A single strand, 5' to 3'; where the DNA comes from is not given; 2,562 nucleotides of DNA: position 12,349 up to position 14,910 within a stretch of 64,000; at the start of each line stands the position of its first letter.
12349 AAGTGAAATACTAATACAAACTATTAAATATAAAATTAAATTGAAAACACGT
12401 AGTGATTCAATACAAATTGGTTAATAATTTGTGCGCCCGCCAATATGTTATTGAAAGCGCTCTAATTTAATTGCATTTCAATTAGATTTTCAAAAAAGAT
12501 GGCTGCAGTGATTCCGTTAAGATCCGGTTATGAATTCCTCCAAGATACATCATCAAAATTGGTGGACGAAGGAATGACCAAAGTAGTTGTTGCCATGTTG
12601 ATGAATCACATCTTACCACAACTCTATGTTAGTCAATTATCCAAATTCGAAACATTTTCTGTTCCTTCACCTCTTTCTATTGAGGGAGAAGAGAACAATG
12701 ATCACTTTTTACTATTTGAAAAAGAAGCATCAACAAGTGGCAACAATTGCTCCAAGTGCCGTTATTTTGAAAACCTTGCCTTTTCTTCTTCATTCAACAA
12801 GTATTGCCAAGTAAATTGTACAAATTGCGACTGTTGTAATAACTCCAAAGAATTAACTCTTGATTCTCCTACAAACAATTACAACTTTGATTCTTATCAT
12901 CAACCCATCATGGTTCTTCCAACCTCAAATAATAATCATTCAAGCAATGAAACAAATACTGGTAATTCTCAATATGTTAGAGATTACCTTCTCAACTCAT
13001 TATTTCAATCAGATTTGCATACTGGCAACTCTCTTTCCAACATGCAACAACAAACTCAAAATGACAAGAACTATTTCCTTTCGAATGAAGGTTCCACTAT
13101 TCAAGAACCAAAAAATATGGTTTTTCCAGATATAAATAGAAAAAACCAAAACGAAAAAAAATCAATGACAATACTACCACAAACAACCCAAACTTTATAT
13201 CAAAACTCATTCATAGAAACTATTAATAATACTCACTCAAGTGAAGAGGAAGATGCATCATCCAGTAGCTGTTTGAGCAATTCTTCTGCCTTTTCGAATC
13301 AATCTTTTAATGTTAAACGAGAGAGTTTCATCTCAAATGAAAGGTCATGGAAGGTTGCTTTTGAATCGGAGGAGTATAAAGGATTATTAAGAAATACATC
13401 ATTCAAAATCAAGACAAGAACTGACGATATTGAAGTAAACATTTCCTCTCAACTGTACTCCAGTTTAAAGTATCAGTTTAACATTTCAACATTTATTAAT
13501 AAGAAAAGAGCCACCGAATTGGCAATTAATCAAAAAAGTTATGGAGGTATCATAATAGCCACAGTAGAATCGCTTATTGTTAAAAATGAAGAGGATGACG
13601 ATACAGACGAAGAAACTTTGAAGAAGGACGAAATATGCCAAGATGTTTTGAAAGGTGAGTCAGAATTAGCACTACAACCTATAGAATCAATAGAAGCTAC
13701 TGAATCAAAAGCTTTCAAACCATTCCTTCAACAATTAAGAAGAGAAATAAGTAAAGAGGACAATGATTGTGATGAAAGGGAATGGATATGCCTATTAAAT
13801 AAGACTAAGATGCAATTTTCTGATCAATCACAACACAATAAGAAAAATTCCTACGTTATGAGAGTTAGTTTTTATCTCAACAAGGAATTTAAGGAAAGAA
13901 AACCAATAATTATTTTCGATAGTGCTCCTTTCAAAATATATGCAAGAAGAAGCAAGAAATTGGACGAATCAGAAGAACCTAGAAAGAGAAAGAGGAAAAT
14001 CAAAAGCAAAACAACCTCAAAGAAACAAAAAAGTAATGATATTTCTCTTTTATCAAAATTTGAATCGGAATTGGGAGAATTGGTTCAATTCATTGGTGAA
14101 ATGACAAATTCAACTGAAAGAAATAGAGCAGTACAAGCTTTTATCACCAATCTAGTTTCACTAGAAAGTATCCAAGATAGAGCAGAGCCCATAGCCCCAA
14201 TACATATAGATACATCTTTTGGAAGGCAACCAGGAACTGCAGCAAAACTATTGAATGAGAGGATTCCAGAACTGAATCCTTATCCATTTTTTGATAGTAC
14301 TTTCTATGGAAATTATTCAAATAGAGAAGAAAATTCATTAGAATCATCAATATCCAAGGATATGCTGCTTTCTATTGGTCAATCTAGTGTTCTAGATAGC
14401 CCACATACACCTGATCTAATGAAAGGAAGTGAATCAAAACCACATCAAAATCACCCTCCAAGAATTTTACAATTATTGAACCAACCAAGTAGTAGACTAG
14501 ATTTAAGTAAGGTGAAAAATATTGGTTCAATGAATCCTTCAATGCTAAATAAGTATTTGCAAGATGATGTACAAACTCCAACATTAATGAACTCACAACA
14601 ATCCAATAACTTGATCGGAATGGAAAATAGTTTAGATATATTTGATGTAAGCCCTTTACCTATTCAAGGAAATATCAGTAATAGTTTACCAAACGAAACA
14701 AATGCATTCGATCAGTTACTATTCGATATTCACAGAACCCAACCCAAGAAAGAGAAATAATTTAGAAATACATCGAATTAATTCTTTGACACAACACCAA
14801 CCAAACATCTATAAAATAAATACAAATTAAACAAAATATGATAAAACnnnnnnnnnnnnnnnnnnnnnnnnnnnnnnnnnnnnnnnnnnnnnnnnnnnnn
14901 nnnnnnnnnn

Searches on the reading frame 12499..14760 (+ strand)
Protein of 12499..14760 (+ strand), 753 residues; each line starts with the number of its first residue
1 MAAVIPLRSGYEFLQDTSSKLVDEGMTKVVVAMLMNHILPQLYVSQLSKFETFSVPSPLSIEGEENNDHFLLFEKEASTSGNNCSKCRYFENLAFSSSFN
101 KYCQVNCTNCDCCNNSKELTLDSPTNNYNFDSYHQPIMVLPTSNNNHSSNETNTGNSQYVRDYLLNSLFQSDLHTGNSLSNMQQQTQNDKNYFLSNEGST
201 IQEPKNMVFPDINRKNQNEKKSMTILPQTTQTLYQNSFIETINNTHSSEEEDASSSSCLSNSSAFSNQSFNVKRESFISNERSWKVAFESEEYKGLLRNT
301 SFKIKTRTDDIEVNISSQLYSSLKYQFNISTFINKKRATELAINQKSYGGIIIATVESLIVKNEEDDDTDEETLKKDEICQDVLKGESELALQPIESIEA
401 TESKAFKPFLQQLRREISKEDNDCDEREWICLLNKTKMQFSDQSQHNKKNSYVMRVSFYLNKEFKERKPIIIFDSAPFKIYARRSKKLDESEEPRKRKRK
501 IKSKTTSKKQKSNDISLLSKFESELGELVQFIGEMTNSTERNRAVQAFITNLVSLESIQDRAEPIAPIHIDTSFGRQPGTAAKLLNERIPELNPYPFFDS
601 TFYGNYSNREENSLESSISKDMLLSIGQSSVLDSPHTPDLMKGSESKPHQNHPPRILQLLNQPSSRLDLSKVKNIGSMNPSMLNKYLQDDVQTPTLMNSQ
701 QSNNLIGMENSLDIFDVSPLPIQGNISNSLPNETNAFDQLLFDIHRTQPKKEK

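Call 6: search_protein_families(library=pfam, proteins=[window:12499-14760:+])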
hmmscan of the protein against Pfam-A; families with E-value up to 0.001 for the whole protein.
window:12499-14760:+ (753 aa): 0 families

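Call 13: search_solved_structures(query=window:12499-14760:+, max_evalue=1)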
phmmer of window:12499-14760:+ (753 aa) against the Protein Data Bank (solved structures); distinct sequences matched with E-value up to 1: 0.

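Call 16: search_protein_families(library=pfam, proteins=[window:12499-14760:+], max_evalue=1)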
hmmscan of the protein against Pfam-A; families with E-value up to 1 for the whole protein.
window:12499-14760:+ (753 aa): 2 families
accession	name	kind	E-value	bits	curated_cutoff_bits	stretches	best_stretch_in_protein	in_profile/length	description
PF15490.12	Ten1_2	-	0.012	15.7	27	1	504-553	45-95/117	Telomere-capping, CST complex subunit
PF03366.22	YEATS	-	0.097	13.1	22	1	444-480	16-47/80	YEATS family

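Call 90: search_protein_families(library=pfam, proteins=[window:12499-14760:+], max_evalue=1)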
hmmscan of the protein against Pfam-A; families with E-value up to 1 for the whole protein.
window:12499-14760:+ (753 aa): 2 families
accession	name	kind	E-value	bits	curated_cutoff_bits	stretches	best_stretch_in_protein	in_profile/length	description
PF15490.12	Ten1_2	-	0.012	15.7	27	1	504-553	45-95/117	Telomere-capping, CST complex subunit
PF03366.22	YEATS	-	0.097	13.1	22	1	444-480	16-47/80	YEATS family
